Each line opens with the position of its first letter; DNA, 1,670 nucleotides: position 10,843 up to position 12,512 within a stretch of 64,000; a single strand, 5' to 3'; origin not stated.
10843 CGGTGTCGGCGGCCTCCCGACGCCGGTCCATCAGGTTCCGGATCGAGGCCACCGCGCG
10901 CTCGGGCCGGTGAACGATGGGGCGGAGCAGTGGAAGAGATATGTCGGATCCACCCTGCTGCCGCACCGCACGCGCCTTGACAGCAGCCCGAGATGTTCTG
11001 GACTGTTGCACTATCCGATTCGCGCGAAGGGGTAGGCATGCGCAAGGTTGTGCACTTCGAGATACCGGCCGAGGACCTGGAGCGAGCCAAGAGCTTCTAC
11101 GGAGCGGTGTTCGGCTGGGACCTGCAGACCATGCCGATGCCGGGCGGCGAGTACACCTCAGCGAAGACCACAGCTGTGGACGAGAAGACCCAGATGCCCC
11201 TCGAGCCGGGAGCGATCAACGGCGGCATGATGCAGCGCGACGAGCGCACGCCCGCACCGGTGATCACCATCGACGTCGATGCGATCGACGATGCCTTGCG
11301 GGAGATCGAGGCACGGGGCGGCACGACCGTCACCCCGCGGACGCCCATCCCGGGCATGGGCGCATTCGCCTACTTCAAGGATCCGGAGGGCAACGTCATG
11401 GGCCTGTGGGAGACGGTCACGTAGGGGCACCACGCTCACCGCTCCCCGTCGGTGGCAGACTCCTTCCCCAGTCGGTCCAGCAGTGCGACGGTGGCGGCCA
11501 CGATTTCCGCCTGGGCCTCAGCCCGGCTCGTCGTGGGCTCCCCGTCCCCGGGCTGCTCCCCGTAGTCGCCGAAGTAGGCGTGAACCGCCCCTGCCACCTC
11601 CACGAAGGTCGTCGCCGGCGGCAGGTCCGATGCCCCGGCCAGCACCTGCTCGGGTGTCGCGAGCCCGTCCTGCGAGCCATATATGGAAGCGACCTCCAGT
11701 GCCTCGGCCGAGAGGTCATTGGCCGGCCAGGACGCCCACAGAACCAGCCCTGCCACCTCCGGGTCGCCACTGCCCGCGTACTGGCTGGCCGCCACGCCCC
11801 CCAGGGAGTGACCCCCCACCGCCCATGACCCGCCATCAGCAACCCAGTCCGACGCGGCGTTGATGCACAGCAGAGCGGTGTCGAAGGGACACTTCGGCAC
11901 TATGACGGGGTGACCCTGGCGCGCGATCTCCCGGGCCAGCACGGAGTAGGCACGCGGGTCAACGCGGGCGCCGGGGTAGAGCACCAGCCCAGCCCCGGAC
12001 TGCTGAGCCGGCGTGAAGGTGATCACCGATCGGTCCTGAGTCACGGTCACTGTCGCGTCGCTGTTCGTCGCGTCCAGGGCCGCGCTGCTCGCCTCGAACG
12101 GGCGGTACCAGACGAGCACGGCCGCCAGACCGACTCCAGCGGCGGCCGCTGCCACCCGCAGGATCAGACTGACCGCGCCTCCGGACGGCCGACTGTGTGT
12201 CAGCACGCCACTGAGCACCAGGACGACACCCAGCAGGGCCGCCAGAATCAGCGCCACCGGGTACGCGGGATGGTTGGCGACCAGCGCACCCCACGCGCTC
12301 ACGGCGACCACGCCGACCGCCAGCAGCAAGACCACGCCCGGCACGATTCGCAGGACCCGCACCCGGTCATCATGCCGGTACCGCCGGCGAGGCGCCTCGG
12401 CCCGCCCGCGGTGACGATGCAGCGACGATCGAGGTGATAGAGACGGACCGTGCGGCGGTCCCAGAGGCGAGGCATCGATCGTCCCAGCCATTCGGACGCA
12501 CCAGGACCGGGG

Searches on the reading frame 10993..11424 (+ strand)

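Call 3: search_protein_families(library=pfam, proteins=[window:10993-11424:+], max_evalue=1)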
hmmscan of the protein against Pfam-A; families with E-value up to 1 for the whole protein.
window:10993-11424:+ (143 aa): 5 families
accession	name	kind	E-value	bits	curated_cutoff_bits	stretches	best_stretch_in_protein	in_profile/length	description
PF00903.31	Glyoxalase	-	3.1e-13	50.6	20.6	1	19-135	2-118/121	Glyoxalase/Bleomycin resistance protein/Dioxygenase superfamily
PF22677.2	Ble-like_N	-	1.2e-12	47.8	24.5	1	18-50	1-33/41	Bleomycin resistance protein-like N-terminal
PF18029.7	Glyoxalase_6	-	5.4e-07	30.7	23.6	1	26-136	6-103/106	Glyoxalase-like domain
PF13669.12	Glyoxalase_4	-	0.03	15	27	1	21-114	2-95/109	Glyoxalase/Bleomycin resistance protein/Dioxygenase superfamily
PF09250.16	Prim-Pol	-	0.032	15.1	22.8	1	70-135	43-109/158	Bifunctional DNA primase/polymerase, N-terminal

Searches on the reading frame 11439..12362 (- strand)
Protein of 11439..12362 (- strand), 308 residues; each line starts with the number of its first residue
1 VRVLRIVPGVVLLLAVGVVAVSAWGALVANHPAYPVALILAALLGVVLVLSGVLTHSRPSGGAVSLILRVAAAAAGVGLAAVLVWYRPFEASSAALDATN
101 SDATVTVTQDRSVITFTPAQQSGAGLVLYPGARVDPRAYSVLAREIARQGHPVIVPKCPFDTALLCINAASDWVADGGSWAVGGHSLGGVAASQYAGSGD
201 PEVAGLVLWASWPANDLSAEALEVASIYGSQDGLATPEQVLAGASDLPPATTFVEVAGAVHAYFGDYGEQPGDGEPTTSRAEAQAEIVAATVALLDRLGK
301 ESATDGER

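Call 54: find_homologous_proteins(query=window:11439-12362:-, max_evalue=1e-20)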
Query seq(308 aa) (308 aa): 1102 proteins with E <= 1e-20 among 8000 candidates; the best 120 are listed.
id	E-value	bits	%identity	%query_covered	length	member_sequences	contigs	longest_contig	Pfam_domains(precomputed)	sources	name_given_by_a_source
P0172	7.9e-190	647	100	100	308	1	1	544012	PF12695.14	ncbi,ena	-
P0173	2.1e-166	571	89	98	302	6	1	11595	PF12695.14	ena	-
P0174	4.2e-139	481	73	98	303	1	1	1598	PF12695.14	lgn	-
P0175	4.6e-114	399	64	94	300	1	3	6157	PF12695.14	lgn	-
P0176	6.9e-102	359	57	96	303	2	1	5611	PF12695.14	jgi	jgi:pimeloyl-ACP methyl ester carboxylesterase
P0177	1.0e-97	345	59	97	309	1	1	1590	PF12695.14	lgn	-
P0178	3.8e-97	343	60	97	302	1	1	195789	PF12695.14,PF12146.16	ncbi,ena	-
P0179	4.7e-96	340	58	97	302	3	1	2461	PF12695.14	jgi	-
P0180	1.5e-95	338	60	96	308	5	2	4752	PF12695.14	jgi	jgi:hypothetical protein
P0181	3.5e-94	334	60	96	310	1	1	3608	PF12695.14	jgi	jgi:hypothetical protein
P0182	8.9e-94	332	57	98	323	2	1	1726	PF12695.14,PF12146.16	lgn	-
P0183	1.2e-93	332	57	98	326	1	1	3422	PF12695.14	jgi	jgi:hypothetical protein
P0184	3.7e-93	330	57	96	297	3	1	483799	PF12695.14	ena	-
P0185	6.3e-93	329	60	96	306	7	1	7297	PF12695.14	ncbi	-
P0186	1.2e-92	328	57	95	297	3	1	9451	PF12695.14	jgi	jgi:hypothetical protein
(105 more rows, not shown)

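Call 55: find_encoding_contigs(protein=P0173, flank=10000, max_places=2)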
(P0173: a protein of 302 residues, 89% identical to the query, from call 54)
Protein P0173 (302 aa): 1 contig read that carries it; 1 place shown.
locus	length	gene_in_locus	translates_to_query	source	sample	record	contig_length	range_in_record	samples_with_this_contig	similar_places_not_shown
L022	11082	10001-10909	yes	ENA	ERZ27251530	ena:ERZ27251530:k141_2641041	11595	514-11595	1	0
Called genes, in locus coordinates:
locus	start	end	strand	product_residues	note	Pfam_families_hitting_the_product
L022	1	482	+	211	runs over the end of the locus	PF00583:Acetyltransf_1, PF13508:Acetyltransf_7 (weak)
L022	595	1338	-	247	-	PF01061:ABC2_membrane, PF12698:ABC2_membrane_3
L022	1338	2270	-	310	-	PF00005:ABC_tran, PF13304:AAA_21 (weak)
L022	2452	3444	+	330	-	-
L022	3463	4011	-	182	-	PF13527:Acetyltransf_9 (weak), PF00583:Acetyltransf_1, PF13508:Acetyltransf_7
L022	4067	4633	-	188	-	PF28474:DUF8412, PF13376:OmdA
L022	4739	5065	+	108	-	PF12840:HTH_20 (weak), PF01022:HTH_5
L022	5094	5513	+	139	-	PF06953:ArsD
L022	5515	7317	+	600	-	PF00142:Fer4_NifH (faint), PF00448:SRP54 (faint), PF01656:CbiA, PF02374:ArsA_ATPase, PF13614:AAA_31, PF13191:AAA_16 (weak), PF01656:CbiA (weak), PF02374:ArsA_ATPase, +10 more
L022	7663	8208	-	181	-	PF00258:Flavodoxin_1 (weak), PF12724:Flavodoxin_5 (weak)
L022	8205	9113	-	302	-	-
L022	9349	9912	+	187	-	PF01872:RibD_C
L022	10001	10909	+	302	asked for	PF12695:Abhydrolase_5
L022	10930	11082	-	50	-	?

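Call 56: find_encoding_contigs(protein=P0172, flank=10000, max_places=2)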
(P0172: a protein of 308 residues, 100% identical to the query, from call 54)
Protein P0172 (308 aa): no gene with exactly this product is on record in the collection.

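Call 59: find_encoding_contigs(protein=P0175, flank=6000, max_places=2)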
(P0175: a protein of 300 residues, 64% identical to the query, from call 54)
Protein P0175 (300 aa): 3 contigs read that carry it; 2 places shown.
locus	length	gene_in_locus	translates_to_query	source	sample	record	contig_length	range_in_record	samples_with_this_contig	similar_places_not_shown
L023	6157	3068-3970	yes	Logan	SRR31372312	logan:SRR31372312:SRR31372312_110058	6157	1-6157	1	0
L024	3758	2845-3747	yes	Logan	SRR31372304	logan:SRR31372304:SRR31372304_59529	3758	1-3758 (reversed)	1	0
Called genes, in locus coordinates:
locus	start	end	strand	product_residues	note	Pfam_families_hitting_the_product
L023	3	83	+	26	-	?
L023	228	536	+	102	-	-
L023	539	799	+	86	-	PF11611:DUF4352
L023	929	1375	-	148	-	-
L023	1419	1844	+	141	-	PF00472:RF-1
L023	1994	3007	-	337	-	PF00890:FAD_binding_2 (weak), PF01266:DAO (weak), PF01494:FAD_binding_3 (weak), PF01593:Amino_oxidase, PF07992:Pyr_redox_2 (faint), PF12831:FAD_oxidored (weak), PF13450:NAD_binding_8, PF01593:Amino_oxidase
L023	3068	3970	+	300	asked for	PF12695:Abhydrolase_5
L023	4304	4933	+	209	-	PF02469:Fasciclin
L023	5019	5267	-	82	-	-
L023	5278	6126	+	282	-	-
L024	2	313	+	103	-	?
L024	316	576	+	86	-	PF11611:DUF4352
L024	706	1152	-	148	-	-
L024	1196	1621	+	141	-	PF00472:RF-1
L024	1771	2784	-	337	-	PF00890:FAD_binding_2 (weak), PF01266:DAO (weak), PF01494:FAD_binding_3 (weak), PF01593:Amino_oxidase, PF07992:Pyr_redox_2 (faint), PF12831:FAD_oxidored (weak), PF13450:NAD_binding_8, PF01593:Amino_oxidase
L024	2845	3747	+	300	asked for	PF12695:Abhydrolase_5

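Call 60: find_encoding_contigs(protein=P0178, flank=6000, max_places=1)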
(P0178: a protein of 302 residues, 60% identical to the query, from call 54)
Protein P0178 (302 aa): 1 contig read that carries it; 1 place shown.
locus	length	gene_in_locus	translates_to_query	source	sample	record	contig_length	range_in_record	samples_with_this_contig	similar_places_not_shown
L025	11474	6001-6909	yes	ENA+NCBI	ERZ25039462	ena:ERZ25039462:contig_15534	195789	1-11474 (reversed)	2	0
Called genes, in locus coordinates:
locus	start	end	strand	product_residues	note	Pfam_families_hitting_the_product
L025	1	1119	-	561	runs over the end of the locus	PF00753:Lactamase_B, PF12706:Lactamase_B_2, PF22505:RNase_J_b_CASP, PF07521:RMMBL, PF17770:RNase_J_C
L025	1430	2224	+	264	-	PF02585:PIG-L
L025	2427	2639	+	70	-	-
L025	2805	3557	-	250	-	PF01061:ABC2_membrane, PF12698:ABC2_membrane_3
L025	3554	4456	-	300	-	PF00005:ABC_tran, PF02463:SMC_N (faint), PF13304:AAA_21 (weak)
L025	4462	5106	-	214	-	PF01425:Amidase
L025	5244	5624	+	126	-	-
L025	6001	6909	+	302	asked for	PF12146:Hydrolase_4 (faint), PF12695:Abhydrolase_5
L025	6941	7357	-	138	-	-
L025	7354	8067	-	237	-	PF00440:TetR_N (weak)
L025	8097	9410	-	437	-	PF14397:ATPgrasp_ST (weak)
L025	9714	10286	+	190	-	-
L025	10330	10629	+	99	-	-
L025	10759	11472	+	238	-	?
